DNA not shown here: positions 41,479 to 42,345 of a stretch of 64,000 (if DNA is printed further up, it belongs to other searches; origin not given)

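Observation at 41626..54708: Three giant paralogous secreted LamG / Cys-rich-repeat proteins, arranged divergently and in tandem over 13 kb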

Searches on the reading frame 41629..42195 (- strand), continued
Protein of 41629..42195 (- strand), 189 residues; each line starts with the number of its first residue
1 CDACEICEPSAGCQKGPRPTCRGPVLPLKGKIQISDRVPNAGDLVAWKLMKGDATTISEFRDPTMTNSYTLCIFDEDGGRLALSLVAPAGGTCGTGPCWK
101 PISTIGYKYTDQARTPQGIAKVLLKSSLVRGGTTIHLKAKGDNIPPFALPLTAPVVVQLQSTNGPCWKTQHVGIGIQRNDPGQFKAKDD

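Call 80: fold_search(model_id=the predicted structure, library=viral)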
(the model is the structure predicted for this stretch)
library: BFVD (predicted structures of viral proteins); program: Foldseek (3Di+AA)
matches with E <= 10: 729; with E <= 0.001: 0
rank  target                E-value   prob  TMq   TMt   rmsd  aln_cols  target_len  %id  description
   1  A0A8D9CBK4            1.3e-02  0.69  0.29  0.09  14.8       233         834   11  Uncharacterized protein [uncultured marine phage]
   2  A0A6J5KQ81            2.6e-02  0.15  0.18  0.13  18.2       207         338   11  Uncharacterized protein [uncultured Caudovirales phage]
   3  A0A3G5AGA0            5.5e-02  0.08  0.16  0.12  19.8       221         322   12  Collagen triple helix repeat protein [Solumvirus sp.]
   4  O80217                8.0e-02  0.07  0.15  0.15  18.1       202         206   12  Uncharacterized protein [Methanobacterium phage psiM2]
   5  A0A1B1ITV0            1.2e-01  0.07  0.15  0.11  17.7       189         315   12  (no name in the UniProt tables at hand)
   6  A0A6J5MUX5            1.3e-01  0.15  0.16  0.18  13.9       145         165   10  Uncharacterized protein [uncultured Caudovirales phage]
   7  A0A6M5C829            1.6e-01  0.08  0.19  0.12  22.6       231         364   11  (no name in the UniProt tables at hand)
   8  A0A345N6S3            1.8e-01  0.08  0.14  0.18  17.5       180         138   10  (no name in the UniProt tables at hand)
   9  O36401                2.0e-01  0.14  0.22  0.08  15.1       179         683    7  Uncharacterized gene A8 protein [Alcelaphine herpesvirus 1 (strain C500)]
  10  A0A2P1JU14            2.2e-01  0.21  0.23  0.31  10.5       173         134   10  Uncharacterized protein [Anoxybacillus phage A403]
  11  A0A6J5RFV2            2.3e-01  0.16  0.24  0.31  10.0       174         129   10  Uncharacterized protein [uncultured Caudovirales phage]
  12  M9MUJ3                2.3e-01  0.09  0.16  0.13  17.3       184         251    8  (no name in the UniProt tables at hand)
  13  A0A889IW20            2.4e-01  0.16  0.22  0.09   9.7       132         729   15  Uncharacterized protein [Otarine gammaherpesvirus 4]
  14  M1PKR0                2.4e-01  0.05  0.17  0.17  18.6       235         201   11  (no name in the UniProt tables at hand)
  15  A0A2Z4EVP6            2.7e-01  0.06  0.20  0.20  12.6       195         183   12  (no name in the UniProt tables at hand)
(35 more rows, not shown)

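Call 89: find_related_loci(query=A7, collection=metagenome_contigs, flank=10000)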
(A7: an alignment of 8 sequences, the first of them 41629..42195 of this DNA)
Query A7 (189 aa) in metagenome_contigs; peptide patterns used: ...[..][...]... (x = any residue, [..] = any of these).
595 stretches matched a pattern; 171 encode a relative of the query (tblastn E <= 1e-3); the best 80 are kept; 80 distinct loci.
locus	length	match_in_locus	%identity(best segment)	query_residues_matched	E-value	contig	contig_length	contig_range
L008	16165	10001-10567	96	1-189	9e-123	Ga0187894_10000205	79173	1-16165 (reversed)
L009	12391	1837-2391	47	1-188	3e-51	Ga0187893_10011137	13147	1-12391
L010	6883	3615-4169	48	1-188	2e-51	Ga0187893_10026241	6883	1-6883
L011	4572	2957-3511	46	1-188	2e-50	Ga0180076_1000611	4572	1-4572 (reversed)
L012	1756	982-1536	45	1-188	1e-51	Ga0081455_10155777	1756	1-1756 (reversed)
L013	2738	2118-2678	47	1-189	1e-48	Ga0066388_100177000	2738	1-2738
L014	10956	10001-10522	45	13-189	2e-41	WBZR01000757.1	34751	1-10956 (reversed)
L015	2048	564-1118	40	1-188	4e-40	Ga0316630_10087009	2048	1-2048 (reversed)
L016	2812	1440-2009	43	1-189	2e-39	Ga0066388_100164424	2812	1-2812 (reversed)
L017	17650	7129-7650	44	13-189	4e-39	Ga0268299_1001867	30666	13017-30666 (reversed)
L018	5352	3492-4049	41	9-187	5e-39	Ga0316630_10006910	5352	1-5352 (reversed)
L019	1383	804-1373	42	1-189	8e-40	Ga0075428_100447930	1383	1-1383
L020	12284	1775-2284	44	17-189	8e-39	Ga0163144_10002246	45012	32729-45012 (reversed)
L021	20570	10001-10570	42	1-189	2e-37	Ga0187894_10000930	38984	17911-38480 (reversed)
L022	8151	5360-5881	39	13-186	5e-37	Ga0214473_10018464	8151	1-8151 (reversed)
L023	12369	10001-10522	41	13-189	6e-37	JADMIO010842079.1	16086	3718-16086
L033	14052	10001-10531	35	13-187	7e-34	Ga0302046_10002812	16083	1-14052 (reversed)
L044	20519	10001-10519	39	13-189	3e-31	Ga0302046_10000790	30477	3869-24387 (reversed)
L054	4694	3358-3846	38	13-171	2e-29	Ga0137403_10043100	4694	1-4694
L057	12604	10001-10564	37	1-189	2e-28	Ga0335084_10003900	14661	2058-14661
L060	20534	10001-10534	35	8-189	5e-28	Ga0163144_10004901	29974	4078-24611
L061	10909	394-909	36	13-189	8e-28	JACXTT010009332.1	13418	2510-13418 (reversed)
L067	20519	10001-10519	37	12-187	4e-27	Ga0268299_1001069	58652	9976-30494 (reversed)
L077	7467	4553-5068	34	9-187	8e-25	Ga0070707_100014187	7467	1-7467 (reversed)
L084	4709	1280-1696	38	47-189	4e-24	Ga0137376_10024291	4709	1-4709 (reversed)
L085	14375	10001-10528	34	13-187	6e-24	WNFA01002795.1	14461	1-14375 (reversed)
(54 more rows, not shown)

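Call 92: search_protein_families(library=pfam, proteins=[L067:11538-15845:-, L061:5343-7067:+, L009:2569-3558:+, L002:5340-6728:+, L057:10936-12576:+, L023:7227-8486:-, L002:3309-5291:+, L085:3937-5295:-, L017:8353-10902:+, L057:4487-7603:+], max_evalue=0.0001)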
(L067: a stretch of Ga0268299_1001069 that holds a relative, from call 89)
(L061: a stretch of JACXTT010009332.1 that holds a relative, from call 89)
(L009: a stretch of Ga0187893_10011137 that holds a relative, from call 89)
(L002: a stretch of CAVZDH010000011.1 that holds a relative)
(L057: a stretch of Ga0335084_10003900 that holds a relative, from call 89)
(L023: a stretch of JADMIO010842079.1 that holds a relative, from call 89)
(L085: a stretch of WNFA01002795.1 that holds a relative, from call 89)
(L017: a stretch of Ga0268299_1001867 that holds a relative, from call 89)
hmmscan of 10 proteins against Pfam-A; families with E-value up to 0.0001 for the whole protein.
L067:11538-15845:- (1436 aa): 13 families
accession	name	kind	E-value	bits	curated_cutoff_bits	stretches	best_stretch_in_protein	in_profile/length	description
PF00990.26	GGDEF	-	6.8e-41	140.2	23.8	1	1269-1422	3-159/161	Diguanylate cyclase, GGDEF domain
PF08448.16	PAS_4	-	2.9e-38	130.9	23.1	4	197-297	1-109/110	PAS fold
PF00989.32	PAS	-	1.5e-31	109.1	22.6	2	446-556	2-113/113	PAS fold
PF08447.18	PAS_3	-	2e-29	102.1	25.6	2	335-409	2-76/89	PAS fold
PF02518.31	HATPase_c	-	1.3e-27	96.8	26.4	1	1020-1128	2-109/111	Histidine kinase-, DNA gyrase B-, and HSP90-like ATPase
PF00512.31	HisKA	-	2.9e-22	78.9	26.9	1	906-973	2-66/66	His Kinase A (phospho-acceptor) domain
PF13188.13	PAS_8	-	6e-18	64.5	21.8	0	446-506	2-61/65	PAS domain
PF13426.13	PAS_9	-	2.3e-17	63.6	27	1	459-558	5-103/103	PAS domain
PF13492.12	GAF_3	-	4.6e-10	40.4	27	0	582-721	2-129/129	GAF domain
PF13185.12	GAF_2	-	1.2e-09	38.9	28.6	1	580-720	2-136/136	GAF domain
PF01590.32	GAF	-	3.4e-08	34.5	22.4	1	581-719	1-133/133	GAF domain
PF14598.12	PAS_11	-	2.2e-07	31.3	25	0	473-530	20-76/109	PAS domain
PF12860.13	PAS_7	-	4.8e-05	23.9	27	0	197-300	1-114/115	PAS fold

L061:5343-7067:+ (575 aa): 10 families
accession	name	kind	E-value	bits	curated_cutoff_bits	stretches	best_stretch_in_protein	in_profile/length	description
PF00158.32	Sigma54_activat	-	1.1e-69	233.9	20.2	1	261-427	1-167/168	Sigma-54 interaction domain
PF25601.1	AAA_lid_14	-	2.6e-23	82.1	27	1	433-509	1-76/87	AAA+ ATPase lid domain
PF14532.12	Sigma54_activ_2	-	4.1e-20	72.9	25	1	262-432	1-138/138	Sigma-54 interaction domain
PF01590.32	GAF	-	1.2e-19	71.6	22.4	1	85-224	1-132/133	GAF domain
PF13185.12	GAF_2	-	2.2e-19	70.4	28.6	1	84-226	2-136/136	GAF domain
PF13492.12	GAF_3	-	2.7e-11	44.4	27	1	86-227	2-129/129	GAF domain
PF02954.25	HTH_8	-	6.3e-11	42.3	22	1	532-572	2-42/42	Bacterial regulatory protein, Fis family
PF07728.20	AAA_5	-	1.9e-07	31.6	22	1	285-404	2-124/139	AAA domain (dynein-related subfamily)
PF07724.20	AAA_2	-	2.8e-07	31.2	27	1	283-405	4-127/166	AAA domain (Cdc48 subfamily)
PF00004.35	AAA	-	2.5e-06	28.4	21.2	1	285-404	1-111/131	ATPase family associated with various cellular activities (AAA)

L009:2569-3558:+ (330 aa): 3 families
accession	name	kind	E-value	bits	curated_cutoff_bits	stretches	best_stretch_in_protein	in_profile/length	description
PF00106.31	adh_short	-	6.7e-43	146.9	26.6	1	20-216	1-182/195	short chain dehydrogenase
PF13561.12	adh_short_C2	-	2.4e-33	116.1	27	1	29-259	6-228/236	Enoyl-(Acyl carrier protein) reductase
PF08659.16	KR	-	4.3e-15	56.5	22.6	1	23-183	4-155/180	KR domain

L002:5340-6728:+ (463 aa): 1 family
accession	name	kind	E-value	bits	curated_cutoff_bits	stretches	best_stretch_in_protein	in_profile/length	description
PF00067.27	p450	-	4.9e-94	316.1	22.8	1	25-446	7-447/462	Cytochrome P450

L057:10936-12576:+ (547 aa): 2 families
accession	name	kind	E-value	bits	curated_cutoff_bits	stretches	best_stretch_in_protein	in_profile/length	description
PF00501.34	AMP-binding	-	9.2e-64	216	29.9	1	40-391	4-374/384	AMP-binding enzyme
PF13193.12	AMP-binding_C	-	1.1e-18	68.4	24.5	1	451-529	1-76/76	AMP-binding enzyme C-terminal domain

L023:7227-8486:- (420 aa): 2 families
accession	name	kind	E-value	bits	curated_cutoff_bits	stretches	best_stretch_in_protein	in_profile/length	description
PF11959.13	DUF3473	-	3.4e-47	160.1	29.6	1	287-417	1-129/130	Domain of unknown function (DUF3473)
PF01522.26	Polysacc_deac_1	-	8.4e-25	87.6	23.1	1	170-283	14-121/124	Polysaccharide deacetylase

L002:3309-5291:+ (661 aa): 0 families

L085:3937-5295:- (453 aa): 1 family
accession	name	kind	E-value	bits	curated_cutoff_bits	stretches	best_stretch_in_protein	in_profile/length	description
PF24251.1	DUF7453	-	3.2e-24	86.1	26.2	1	97-448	33-374/460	Family of unknown function (DUF7453)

L017:8353-10902:+ (850 aa): 0 families

L057:4487-7603:+ (1039 aa): 2 families
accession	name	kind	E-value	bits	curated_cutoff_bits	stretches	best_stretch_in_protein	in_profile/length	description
PF13519.12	VWA_2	-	7.7e-08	33.4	27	1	843-958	1-106/107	von Willebrand factor type A domain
PF00092.34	VWA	-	2.1e-06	28.5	23.8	1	845-1013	4-155/174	von Willebrand factor type A domain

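Call 99: search_protein_families(library=pfam, proteins=[L060:7124-10534:+, L060:13932-16634:-, L060:11768-13951:-, L021:6734-10570:+, L054:232-3906:+, L044:7274-10519:+, L011:410-3517:+, L077:2132-5074:+, L033:7709-10570:+], max_evalue=0.0001)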
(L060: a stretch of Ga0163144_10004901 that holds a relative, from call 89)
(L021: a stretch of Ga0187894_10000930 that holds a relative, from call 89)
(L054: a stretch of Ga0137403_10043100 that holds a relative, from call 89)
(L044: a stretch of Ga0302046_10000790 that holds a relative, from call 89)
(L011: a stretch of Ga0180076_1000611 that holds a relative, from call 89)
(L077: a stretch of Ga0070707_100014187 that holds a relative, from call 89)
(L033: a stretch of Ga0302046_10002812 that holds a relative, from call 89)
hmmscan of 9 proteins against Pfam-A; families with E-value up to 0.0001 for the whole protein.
L060:7124-10534:+ (1137 aa): 3 families
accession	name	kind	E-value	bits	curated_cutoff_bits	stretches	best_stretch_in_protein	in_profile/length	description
PF00200.28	Disintegrin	-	4.7e-54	181.5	35.1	4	504-554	24-75/75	Disintegrin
PF00657.28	Lipase_GDSL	-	7.4e-09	36.5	23.6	1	165-448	3-206/208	GDSL-like Lipase/Acylhydrolase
PF13472.12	Lipase_GDSL_2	-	6.2e-06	27.3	32.9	1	165-393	1-142/178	GDSL-like Lipase/Acylhydrolase family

L060:13932-16634:- (901 aa): 1 family
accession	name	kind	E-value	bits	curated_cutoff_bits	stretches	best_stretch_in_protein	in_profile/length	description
PF00200.28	Disintegrin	-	4.5e-45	152.7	35.1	4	325-377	22-75/75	Disintegrin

L060:11768-13951:- (728 aa): 0 families

L021:6734-10570:+ (1279 aa): 4 families
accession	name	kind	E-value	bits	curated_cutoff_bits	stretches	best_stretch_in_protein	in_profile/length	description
PF12768.13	Rax2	-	4e-21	76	28.8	2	184-323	23-168/254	Rax2 C-terminal beta propeller domain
PF17164.10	DUF5122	-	3.9e-10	40.2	27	0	103-124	4-25/36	Domain of unknown function (DUF5122) beta-propeller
PF19565.4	DUF6087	-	2.5e-09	37.8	27.1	0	122-140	46-64/99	Family of unknown function (DUF6087)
PF00526.23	Dicty_CTDC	-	6.7e-07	29.4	27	1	808-827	2-21/24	Dictyostelium (slime mold) repeat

L054:232-3906:+ (1225 aa): 1 family
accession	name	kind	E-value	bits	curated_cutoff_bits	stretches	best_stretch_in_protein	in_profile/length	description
PF00526.23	Dicty_CTDC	-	7.8e-21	74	27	4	406-426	2-22/24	Dictyostelium (slime mold) repeat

L044:7274-10519:+ (1082 aa): 3 families
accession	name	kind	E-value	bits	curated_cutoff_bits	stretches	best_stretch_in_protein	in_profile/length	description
PF01915.27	Glyco_hydro_3_C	-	4e-49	167.7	31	1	554-770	2-200/200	Glycosyl hydrolase family 3 C-terminal domain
PF00933.27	Glyco_hydro_3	-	5.6e-36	125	27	1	278-519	68-315/316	Glycosyl hydrolase family 3 N terminal domain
PF14310.12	Fn3-like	-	3.4e-27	94.8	25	1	823-893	1-71/71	Fibronectin type III-like domain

L011:410-3517:+ (1036 aa): 1 family
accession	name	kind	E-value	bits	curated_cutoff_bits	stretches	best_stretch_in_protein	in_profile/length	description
PF00200.28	Disintegrin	-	2.7e-70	233.5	35.1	1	260-309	25-75/75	Disintegrin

L077:2132-5074:+ (981 aa): 1 family
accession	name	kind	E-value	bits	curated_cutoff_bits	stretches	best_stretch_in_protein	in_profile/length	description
PF15902.12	Sortilin-Vps10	-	3.4e-06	26.6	33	0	661-746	23-112/446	Sortilin, neurotensin receptor 3,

L033:7709-10570:+ (954 aa): 0 families
